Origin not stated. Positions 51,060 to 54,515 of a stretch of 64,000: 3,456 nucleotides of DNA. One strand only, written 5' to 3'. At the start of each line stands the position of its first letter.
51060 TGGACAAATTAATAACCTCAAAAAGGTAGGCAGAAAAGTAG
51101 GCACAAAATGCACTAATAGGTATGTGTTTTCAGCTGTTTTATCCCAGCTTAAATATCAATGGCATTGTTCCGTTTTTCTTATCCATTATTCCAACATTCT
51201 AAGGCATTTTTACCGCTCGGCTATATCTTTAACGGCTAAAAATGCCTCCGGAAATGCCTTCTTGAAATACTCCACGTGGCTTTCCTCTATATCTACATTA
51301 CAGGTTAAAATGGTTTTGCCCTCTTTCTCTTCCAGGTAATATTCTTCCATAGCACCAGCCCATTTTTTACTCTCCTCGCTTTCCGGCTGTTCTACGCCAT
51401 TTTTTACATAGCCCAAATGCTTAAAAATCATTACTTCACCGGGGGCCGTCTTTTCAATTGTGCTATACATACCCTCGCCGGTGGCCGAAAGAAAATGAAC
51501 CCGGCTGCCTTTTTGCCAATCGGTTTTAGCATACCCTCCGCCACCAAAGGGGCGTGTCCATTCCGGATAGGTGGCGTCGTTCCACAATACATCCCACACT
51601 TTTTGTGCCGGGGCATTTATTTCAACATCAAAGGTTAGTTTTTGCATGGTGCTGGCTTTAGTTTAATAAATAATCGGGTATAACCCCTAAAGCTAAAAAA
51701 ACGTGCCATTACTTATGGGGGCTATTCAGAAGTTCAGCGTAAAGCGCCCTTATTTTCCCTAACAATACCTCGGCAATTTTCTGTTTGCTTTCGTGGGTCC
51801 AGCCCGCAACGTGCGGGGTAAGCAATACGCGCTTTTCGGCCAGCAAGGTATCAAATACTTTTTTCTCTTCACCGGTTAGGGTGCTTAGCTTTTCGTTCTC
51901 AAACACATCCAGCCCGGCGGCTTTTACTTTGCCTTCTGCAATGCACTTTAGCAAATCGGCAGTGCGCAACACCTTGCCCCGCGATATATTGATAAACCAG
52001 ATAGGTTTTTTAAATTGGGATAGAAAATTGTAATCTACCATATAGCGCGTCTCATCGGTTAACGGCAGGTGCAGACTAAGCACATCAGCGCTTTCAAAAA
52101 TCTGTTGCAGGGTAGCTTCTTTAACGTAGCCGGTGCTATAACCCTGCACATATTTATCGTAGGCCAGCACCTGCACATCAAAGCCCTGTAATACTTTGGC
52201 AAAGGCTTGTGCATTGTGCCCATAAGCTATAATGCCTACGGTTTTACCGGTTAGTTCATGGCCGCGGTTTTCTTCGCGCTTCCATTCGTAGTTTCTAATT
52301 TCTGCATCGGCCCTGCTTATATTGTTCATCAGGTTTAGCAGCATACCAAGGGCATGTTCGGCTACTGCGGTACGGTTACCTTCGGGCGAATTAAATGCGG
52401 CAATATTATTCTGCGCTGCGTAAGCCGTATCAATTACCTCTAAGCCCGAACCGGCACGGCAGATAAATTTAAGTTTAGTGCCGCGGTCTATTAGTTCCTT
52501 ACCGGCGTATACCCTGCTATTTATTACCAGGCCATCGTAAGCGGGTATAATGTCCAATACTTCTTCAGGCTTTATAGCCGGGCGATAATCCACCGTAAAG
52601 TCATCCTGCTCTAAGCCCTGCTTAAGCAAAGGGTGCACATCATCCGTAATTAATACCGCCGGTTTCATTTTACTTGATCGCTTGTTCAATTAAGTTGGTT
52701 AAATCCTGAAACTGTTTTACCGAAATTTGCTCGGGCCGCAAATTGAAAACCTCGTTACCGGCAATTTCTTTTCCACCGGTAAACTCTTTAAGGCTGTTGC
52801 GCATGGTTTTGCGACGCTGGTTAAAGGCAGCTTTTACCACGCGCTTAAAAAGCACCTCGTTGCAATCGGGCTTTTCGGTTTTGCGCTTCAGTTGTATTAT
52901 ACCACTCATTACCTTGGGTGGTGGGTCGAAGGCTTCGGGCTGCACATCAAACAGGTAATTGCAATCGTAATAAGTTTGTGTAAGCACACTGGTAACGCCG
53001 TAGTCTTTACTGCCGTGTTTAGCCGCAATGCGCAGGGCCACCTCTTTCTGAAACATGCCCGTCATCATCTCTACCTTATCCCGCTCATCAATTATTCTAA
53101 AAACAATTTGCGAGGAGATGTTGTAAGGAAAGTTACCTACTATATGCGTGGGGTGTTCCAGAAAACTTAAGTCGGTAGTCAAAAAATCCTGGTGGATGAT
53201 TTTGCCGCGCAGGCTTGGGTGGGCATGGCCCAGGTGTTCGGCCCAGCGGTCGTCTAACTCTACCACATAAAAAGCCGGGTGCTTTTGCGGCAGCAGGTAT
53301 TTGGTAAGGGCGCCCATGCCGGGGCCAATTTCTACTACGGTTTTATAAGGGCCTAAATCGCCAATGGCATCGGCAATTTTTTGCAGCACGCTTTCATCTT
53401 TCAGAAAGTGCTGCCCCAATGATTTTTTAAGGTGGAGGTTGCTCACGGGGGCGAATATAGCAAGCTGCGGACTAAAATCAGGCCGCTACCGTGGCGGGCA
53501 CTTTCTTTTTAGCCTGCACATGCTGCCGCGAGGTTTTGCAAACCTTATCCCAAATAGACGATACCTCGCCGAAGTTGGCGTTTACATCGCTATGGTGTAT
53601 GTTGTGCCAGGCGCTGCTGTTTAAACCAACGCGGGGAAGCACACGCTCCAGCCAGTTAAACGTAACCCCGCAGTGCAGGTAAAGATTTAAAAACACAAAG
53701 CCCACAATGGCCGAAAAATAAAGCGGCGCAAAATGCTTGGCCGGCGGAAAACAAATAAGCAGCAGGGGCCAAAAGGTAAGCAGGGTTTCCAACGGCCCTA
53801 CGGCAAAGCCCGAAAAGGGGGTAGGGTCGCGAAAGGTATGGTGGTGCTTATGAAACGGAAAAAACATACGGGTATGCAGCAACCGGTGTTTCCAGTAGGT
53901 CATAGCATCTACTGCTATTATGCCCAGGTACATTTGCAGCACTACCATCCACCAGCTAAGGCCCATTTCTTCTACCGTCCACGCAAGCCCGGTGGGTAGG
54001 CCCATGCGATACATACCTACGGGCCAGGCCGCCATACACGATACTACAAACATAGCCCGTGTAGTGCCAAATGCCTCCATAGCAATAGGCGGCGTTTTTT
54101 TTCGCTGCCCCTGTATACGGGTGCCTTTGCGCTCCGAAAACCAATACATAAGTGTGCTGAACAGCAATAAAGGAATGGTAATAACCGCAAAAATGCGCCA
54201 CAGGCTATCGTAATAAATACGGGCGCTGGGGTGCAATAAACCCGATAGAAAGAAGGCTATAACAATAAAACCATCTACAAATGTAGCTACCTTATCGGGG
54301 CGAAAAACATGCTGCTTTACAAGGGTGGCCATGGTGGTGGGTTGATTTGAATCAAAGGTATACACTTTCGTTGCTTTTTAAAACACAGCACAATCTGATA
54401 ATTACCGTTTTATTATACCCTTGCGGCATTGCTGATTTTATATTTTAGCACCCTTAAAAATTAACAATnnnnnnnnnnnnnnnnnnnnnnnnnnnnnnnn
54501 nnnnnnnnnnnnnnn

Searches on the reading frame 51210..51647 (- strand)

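Call 3: search_protein_families(library=pfam, proteins=[window:51210-51647:-])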
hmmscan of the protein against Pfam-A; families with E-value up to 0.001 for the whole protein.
window:51210-51647:- (145 aa): 1 family
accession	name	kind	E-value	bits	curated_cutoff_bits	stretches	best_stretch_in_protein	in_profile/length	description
PF10604.15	Polyketide_cyc2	-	0.0002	22.1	27.4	1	1-36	1-35/142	Polyketide cyclase / dehydrase and lipid transport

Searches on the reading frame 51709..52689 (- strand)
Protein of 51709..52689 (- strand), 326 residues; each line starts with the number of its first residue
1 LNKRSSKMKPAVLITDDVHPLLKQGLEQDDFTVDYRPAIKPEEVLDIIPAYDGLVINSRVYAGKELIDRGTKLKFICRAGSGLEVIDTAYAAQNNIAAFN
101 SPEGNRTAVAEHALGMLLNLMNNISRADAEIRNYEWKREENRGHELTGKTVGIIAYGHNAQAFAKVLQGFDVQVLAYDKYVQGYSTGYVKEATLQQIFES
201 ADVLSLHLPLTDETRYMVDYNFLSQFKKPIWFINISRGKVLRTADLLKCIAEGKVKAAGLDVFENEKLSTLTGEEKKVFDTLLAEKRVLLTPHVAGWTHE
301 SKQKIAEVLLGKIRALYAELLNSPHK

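Call 3: search_protein_families(library=pfam, proteins=[window:51709-52689:-])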
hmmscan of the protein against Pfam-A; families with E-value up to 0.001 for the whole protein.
window:51709-52689:- (326 aa): 2 families
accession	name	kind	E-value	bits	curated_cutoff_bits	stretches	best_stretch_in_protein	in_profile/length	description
PF02826.25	2-Hacid_dh_C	-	2e-48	164.6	25.1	1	114-295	1-178/178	D-isomer specific 2-hydroxyacid dehydrogenase, NAD binding domain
PF00389.36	2-Hacid_dh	-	1.4e-20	73.8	24.6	1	12-317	1-124/134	D-isomer specific 2-hydroxyacid dehydrogenase, catalytic domain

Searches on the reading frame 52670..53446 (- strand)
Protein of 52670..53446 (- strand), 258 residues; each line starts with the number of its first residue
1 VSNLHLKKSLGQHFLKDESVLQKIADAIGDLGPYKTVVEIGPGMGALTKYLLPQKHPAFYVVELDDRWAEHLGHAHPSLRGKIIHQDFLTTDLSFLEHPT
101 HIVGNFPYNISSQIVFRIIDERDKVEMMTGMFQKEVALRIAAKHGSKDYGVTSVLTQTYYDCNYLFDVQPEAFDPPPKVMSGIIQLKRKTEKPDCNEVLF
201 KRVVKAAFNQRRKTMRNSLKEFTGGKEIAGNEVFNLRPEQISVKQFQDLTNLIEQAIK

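Call 3: search_protein_families(library=pfam, proteins=[window:52670-53446:-])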
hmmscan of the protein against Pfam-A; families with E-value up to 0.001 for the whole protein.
window:52670-53446:- (258 aa): 1 family
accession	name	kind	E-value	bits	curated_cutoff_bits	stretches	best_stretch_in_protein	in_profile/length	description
PF00398.26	RrnaAD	-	7.9e-53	179.7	24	1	5-231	3-235/263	Ribosomal RNA adenine dimethylase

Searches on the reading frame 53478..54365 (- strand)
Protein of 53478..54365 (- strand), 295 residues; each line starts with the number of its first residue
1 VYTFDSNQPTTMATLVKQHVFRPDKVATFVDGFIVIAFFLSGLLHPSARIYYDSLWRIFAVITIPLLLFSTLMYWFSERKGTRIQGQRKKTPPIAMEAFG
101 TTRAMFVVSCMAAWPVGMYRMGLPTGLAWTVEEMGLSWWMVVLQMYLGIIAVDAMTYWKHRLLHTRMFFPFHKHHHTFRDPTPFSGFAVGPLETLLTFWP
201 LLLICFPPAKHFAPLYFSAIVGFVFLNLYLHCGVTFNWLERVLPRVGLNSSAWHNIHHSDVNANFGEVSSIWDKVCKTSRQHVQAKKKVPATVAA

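Call 3: search_protein_families(library=pfam, proteins=[window:53478-54365:-])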
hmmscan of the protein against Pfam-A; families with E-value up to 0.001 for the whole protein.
window:53478-54365:- (295 aa): 1 family
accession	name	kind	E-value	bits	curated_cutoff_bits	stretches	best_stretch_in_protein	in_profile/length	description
PF04116.19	FA_hydroxylase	-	1.6e-24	87.3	31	1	146-278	2-132/132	Fatty acid hydroxylase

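Call 4: search_protein_families(library=ncbifam, proteins=[window:53478-54365:-])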
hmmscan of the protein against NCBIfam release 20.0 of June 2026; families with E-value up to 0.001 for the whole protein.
window:53478-54365:- (295 aa): 1 family
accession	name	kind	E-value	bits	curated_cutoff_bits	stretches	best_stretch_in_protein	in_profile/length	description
NF052566.1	OrLpdHdlsOlsERhiz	equivalog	0.00079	18.8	475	0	133-278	107-253/293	ornithine lipid hydroxylase OlsE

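Call 41: find_homologous_proteins(query=window:53478-54365:-)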
Query window:53478-54365:- (295 aa): 466 proteins with E <= 0.001 among 1186 candidates; the best 120 are listed.
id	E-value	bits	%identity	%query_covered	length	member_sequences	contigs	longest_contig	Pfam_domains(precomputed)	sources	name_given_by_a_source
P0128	7.9e-203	691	100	100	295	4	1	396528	PF04116.20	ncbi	-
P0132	4.6e-172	590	85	96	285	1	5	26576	PF04116.20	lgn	-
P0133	1.3e-157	542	80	96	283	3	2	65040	PF04116.20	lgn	-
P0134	5.5e-156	537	83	91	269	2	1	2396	PF04116.20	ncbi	-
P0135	1.3e-150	519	77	94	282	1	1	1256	PF04116.20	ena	-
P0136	6.4e-149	514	79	91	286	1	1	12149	PF04116.20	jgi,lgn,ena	-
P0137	1.0e-148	513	80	91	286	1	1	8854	PF04116.20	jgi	jgi:lathosterol oxidase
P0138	6.0e-148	510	78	89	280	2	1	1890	PF04116.20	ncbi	-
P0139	5.3e-147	507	77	91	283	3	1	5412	PF04116.20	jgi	-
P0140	1.0e-146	506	74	94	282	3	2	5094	PF04116.20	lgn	-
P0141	4.3e-146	504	74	92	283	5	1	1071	PF04116.20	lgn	-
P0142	6.0e-146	504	76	94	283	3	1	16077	PF04116.20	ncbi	-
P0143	1.4e-145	503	75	94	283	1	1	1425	PF04116.20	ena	-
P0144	2.1e-145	502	74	92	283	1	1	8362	PF04116.20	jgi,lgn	-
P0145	2.2e-145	502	74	94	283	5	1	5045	PF04116.20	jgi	jgi:sterol desaturase/sphingolipid hydroxylase (fatty acid hydroxylase superfamily)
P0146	4.0e-145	501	78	91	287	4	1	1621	PF04116.20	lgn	-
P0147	1.5e-144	499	73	95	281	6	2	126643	PF04116.20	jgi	jgi:sterol desaturase/sphingolipid hydroxylase (fatty acid hydroxylase superfamily)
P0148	1.9e-144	499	74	94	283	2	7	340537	PF04116.20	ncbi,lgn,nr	ncbi:MAG: sterol desaturase family protein [Chitinophagales bacterium]|nr:sterol desaturase family p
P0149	3.0e-144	498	74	93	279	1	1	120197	PF04116.20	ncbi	ncbi:MAG: sterol desaturase family protein [Bacteroidota bacterium]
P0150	5.5e-144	497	74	94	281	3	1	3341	PF04116.20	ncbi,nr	ncbi:MAG TPA: sterol desaturase family protein [Chitinophagales bacterium]|nr:sterol desaturase fami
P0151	7.8e-144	497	76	92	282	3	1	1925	PF04116.20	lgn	-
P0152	7.9e-144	497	74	93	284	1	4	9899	PF04116.20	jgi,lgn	jgi:sterol desaturase/sphingolipid hydroxylase (fatty acid hydroxylase superfamily)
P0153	7.9e-144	497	72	95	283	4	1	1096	PF04116.20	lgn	-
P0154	1.9e-143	496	76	91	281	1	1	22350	PF04116.20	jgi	jgi:lathosterol oxidase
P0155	2.7e-143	495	71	96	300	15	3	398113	PF04116.20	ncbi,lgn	-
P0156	4.1e-143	494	76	91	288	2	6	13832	PF04116.20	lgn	-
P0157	4.8e-143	494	74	93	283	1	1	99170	PF04116.20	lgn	-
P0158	1.3e-142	493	75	89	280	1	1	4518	PF04116.20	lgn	-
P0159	1.4e-142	493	77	90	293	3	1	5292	PF04116.20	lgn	-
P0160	1.7e-142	492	73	93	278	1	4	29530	PF04116.20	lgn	-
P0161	3.9e-141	488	74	91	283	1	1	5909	PF04116.20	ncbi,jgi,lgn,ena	jgi:lathosterol oxidase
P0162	4.6e-141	488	74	94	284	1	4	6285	PF04116.20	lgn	-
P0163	5.1e-141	488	71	94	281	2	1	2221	PF04116.20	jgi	jgi:sterol desaturase/sphingolipid hydroxylase (fatty acid hydroxylase superfamily)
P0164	1.3e-140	486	76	83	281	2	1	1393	PF04116.20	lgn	-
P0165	3.2e-140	485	75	91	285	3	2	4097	PF04116.20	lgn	-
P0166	4.2e-140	485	75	89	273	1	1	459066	PF04116.20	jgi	-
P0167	1.4e-139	483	75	83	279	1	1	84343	PF04116.20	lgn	-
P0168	2.2e-139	482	72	92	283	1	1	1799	PF04116.20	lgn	-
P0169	3.0e-139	482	72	94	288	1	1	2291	PF04116.20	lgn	-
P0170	5.0e-139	481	72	94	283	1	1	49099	PF04116.20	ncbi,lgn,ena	-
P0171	1.5e-138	479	74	93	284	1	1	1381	PF04116.20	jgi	jgi:sterol desaturase/sphingolipid hydroxylase (fatty acid hydroxylase superfamily)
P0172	1.8e-138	479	74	90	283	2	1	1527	PF04116.20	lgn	-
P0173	3.0e-138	478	72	92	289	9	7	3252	PF04116.20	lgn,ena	-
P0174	4.2e-138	478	74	88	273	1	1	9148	PF04116.20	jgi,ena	-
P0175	1.0e-137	477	73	92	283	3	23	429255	PF04116.20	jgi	jgi:sterol desaturase/sphingolipid hydroxylase (fatty acid hydroxylase superfamily)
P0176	1.3e-137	476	73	91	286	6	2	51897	PF04116.20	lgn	-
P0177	1.3e-136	473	73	89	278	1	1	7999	PF04116.20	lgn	-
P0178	1.4e-136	473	75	91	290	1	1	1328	PF04116.20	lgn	-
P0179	1.7e-136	473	72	91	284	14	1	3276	PF04116.20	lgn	-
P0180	2.3e-136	472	73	90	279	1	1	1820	PF04116.20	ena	-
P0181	3.5e-136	472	70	91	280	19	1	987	PF04116.20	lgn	-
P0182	4.4e-136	471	74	89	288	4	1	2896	PF04116.20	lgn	-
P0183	8.4e-136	470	71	91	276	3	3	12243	PF04116.20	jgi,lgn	jgi:lathosterol oxidase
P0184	4.0e-135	468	74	89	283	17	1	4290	PF04116.20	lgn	-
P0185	6.4e-135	468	73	91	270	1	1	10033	PF04116.20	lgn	-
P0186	1.4e-134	466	71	90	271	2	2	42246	PF04116.20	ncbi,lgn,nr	ncbi:MAG: hypothetical protein GC178_15405 [Flavobacteriales bacterium]|nr:hypothetical protein [Fla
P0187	1.4e-134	466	72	90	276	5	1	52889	PF04116.20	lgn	-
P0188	1.7e-134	466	69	93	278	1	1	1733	PF04116.20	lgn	-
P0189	3.9e-134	465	70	92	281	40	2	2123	PF04116.20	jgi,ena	-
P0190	1.2e-133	463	71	90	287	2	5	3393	PF04116.20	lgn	-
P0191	3.4e-132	459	66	94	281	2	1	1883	PF04116.20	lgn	-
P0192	1.1e-131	457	72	91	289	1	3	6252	PF04116.20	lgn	-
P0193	2.7e-131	456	72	89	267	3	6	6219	PF04116.20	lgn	-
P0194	4.0e-131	455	71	90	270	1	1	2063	PF04116.20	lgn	-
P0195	7.9e-131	454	78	81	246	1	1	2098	PF04116.20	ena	-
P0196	4.6e-130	452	66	95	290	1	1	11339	PF04116.20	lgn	-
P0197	5.4e-130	451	70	92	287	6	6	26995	PF04116.20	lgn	-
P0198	5.7e-130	451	70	91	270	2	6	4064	PF04116.20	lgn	-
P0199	6.1e-130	451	68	91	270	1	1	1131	PF04116.20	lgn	-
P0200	6.2e-130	451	71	89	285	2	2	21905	PF04116.20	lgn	-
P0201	1.5e-129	450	70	90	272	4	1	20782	PF04116.20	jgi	-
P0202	2.6e-129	449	70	90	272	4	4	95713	PF04116.20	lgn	-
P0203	5.3e-129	448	70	90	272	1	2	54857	PF04116.20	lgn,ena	-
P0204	5.8e-129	448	69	90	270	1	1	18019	PF04116.20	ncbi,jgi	ncbi:MAG: hypothetical protein RL266_340 [Bacteroidota bacterium]|jgi:lathosterol oxidase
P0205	1.7e-128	446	69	91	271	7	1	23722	PF04116.20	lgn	-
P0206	3.6e-128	445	68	91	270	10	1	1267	PF04116.20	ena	-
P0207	5.2e-128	445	69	91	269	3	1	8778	PF04116.20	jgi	jgi:lathosterol oxidase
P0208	2.0e-127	443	65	94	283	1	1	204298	PF04116.20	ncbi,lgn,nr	ncbi:MAG: sterol desaturase family protein [Bacteroidetes bacterium]|nr:sterol desaturase family pro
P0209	2.5e-127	443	69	89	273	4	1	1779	PF04116.20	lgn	-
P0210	2.6e-127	443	70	89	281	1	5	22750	PF04116.20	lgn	-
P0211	4.2e-127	442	69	89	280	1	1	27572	PF04116.20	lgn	-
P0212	1.2e-126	440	73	82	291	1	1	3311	PF04116.20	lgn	-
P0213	1.5e-126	440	69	90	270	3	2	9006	PF04116.20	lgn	-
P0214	1.7e-126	440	69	91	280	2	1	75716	PF04116.20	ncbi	ncbi:MAG: sterol desaturase family protein [Chitinophagales bacterium]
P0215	2.5e-126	439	71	90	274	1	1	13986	PF04116.20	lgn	-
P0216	3.7e-126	439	70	87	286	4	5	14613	PF04116.20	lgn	-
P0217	6.4e-126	438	70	88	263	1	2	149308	PF04116.20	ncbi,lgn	ncbi:MAG: sterol desaturase family protein [Chitinophagales bacterium]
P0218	1.1e-125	437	67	89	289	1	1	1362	PF04116.20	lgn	-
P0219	1.1e-125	437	65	92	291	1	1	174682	PF04116.20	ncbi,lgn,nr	ncbi:MAG: sterol desaturase family protein [Deltaproteobacteria bacterium]|nr:MAG: sterol desaturase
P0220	1.8e-125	436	65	92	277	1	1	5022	PF04116.20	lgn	-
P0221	3.6e-125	436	69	90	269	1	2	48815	PF04116.20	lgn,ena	-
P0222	5.7e-125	435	64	94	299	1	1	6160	PF04116.20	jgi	jgi:lathosterol oxidase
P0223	6.7e-125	435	64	94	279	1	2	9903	PF04116.20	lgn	-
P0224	1.5e-124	434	65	92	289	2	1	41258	PF04116.20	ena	-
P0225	2.5e-124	433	68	89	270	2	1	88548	PF04116.20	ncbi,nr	ncbi:MAG: sterol desaturase family protein [Flavobacteriales bacterium]|nr:sterol desaturase family 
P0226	5.3e-124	432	67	89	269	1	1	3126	PF04116.20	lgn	-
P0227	3.7e-123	429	65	91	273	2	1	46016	PF04116.20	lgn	-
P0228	4.5e-123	429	69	85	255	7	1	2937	PF04116.20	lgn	-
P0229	5.7e-123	428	65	90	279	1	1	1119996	PF04116.20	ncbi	-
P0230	9.3e-123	428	65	90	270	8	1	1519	PF04116.20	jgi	jgi:sterol desaturase/sphingolipid hydroxylase (fatty acid hydroxylase superfamily)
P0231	1.0e-122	427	68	89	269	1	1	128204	PF04116.20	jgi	jgi:sterol desaturase/sphingolipid hydroxylase (fatty acid hydroxylase superfamily)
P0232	1.3e-122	427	66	90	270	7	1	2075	PF04116.20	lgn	-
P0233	2.3e-122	426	66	92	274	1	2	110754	PF04116.20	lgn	-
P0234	2.6e-122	426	67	91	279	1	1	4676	PF04116.20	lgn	-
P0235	4.4e-122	425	65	91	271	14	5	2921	PF04116.20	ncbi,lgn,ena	-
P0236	1.2e-121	424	64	95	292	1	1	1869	PF04116.20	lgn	-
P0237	2.9e-121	423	67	90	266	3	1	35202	PF04116.20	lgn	-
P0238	6.9e-121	421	65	89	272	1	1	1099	PF04116.20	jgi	-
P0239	1.1e-120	421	61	92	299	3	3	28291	PF04116.20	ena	-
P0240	2.8e-120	419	65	90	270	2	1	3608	PF04116.20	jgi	jgi:lathosterol oxidase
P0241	3.6e-120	419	61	92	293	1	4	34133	PF04116.20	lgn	-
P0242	6.3e-120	418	65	87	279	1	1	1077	PF04116.20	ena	-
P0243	6.8e-119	415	66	90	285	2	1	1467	PF04116.20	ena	-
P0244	1.3e-118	414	66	90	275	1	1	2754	PF04116.20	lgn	-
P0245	2.4e-118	413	62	94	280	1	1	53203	PF04116.20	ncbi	-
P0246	2.5e-118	413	57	97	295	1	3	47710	PF04116.20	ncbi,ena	-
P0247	6.8e-118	412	64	89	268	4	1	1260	PF04116.20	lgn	-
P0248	2.5e-117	410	65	92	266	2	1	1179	PF04116.20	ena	-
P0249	1.7e-116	407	61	90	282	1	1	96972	PF04116.20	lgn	-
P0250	3.2e-116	406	60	94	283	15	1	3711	PF04116.20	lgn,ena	-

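Call 43: search_solved_structures(query=window:53478-54365:-, max_evalue=1)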
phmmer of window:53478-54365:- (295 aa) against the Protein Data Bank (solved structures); distinct sequences matched with E-value up to 1: 0.

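Call 54: find_encoding_contigs(protein=P0148, flank=10000, max_places=3)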
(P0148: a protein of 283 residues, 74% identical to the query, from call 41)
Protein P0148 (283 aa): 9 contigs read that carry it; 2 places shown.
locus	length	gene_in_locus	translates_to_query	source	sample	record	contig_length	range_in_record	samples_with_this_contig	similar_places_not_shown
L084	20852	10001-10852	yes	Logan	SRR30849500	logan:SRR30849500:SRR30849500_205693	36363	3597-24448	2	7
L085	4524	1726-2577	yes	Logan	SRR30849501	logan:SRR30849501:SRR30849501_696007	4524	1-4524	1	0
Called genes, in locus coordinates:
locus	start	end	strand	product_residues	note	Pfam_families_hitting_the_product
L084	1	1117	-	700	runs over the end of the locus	PF17191:RecG_wedge, PF01336:tRNA_anti-codon (weak), PF00270:DEAD, PF04851:ResIII, PF00271:Helicase_C, PF19833:RecG_dom3_C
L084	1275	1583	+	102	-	PF00216:Bac_DNA_binding, PF18291:HU-HIG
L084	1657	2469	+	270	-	PF13176:TPR_7 (faint), PF13174:TPR_6 (faint), PF00515:TPR_1 (faint), PF23914:TPR_CcmH_CycH, PF13432:TPR_16 (weak), PF12895:ANAPC3 (weak), PF14559:TPR_19, PF21033:RMD1-3 (weak), +5 more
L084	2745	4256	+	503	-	PF10150:RNase_E_G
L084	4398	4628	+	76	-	PF04255:DUF433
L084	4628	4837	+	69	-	PF18480:DUF5615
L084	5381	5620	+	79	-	-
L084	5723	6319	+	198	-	-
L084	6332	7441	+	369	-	PF00089:Trypsin, PF13365:Trypsin_2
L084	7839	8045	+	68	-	-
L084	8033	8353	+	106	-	PF05016:ParE_toxin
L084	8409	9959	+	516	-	PF00361:Proton_antipo_M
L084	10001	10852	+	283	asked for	PF04116:FA_hydroxylase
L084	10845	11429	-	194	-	PF19630:DUF6134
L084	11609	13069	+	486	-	PF20434:BD-FAE, PF18962:Por_Secre_tail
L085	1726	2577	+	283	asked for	PF04116:FA_hydroxylase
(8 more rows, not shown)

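Call 55: find_encoding_contigs(protein=P0229, flank=10000, max_places=2)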
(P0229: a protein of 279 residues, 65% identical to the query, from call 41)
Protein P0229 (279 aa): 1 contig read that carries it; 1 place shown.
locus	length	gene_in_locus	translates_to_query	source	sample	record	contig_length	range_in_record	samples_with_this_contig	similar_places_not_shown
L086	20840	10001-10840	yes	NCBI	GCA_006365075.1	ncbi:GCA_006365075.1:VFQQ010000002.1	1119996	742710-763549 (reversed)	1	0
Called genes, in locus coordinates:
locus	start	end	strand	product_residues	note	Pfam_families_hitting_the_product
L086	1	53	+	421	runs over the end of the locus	PF00709:Adenylsucc_synt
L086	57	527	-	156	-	PF01475:FUR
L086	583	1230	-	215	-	PF00702:Hydrolase, PF13419:HAD_2, PF13242:Hydrolase_like (weak)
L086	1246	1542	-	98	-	PF00216:Bac_DNA_binding, PF18291:HU-HIG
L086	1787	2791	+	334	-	PF00730:HhH-GPD, PF14815:NUDIX_4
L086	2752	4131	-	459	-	PF00672:HAMP, PF00512:HisKA, PF02518:HATPase_c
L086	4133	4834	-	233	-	PF00072:Response_reg, PF00486:Trans_reg_C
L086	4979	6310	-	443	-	-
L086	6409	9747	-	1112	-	PF07517:SecA_DEAD, PF01043:SecA_PP_bind, PF21090:P-loop_SecA, PF07516:SecA_SW, PF02810:SEC-C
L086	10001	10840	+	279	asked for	PF04116:FA_hydroxylase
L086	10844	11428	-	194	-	PF19630:DUF6134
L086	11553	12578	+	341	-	-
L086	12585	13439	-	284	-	PF06966:DUF1295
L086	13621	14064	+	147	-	PF00011:HSP20, PF17886:ArsA_HSP20 (weak)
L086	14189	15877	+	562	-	PF18158:AidB_N, PF02770:Acyl-CoA_dh_M, PF00441:Acyl-CoA_dh_1, PF22924:ACOX_C_alpha1 (weak)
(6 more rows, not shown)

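Call 68: search_protein_families(library=ncbifam, proteins=[P0121], max_evalue=1e-50)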
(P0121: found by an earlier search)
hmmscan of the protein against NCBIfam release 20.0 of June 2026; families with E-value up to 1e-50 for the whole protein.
P0121 (755 aa): 3 families
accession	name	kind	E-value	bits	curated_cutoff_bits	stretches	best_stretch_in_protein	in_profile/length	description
TIGR03463.1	osq_cycl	subfamily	1.3e-213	710.8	851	1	94-752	5-634/634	2,3-oxidosqualene cyclase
TIGR01787.1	squalene_cyclas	subfamily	7.5e-213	708.6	322.7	1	86-752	2-620/622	squalene/oxidosqualene cyclases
TIGR01507.1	hopene_cyclase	equivalog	5.8e-78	262.8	431.1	1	77-753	12-634/640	squalene--hopene cyclase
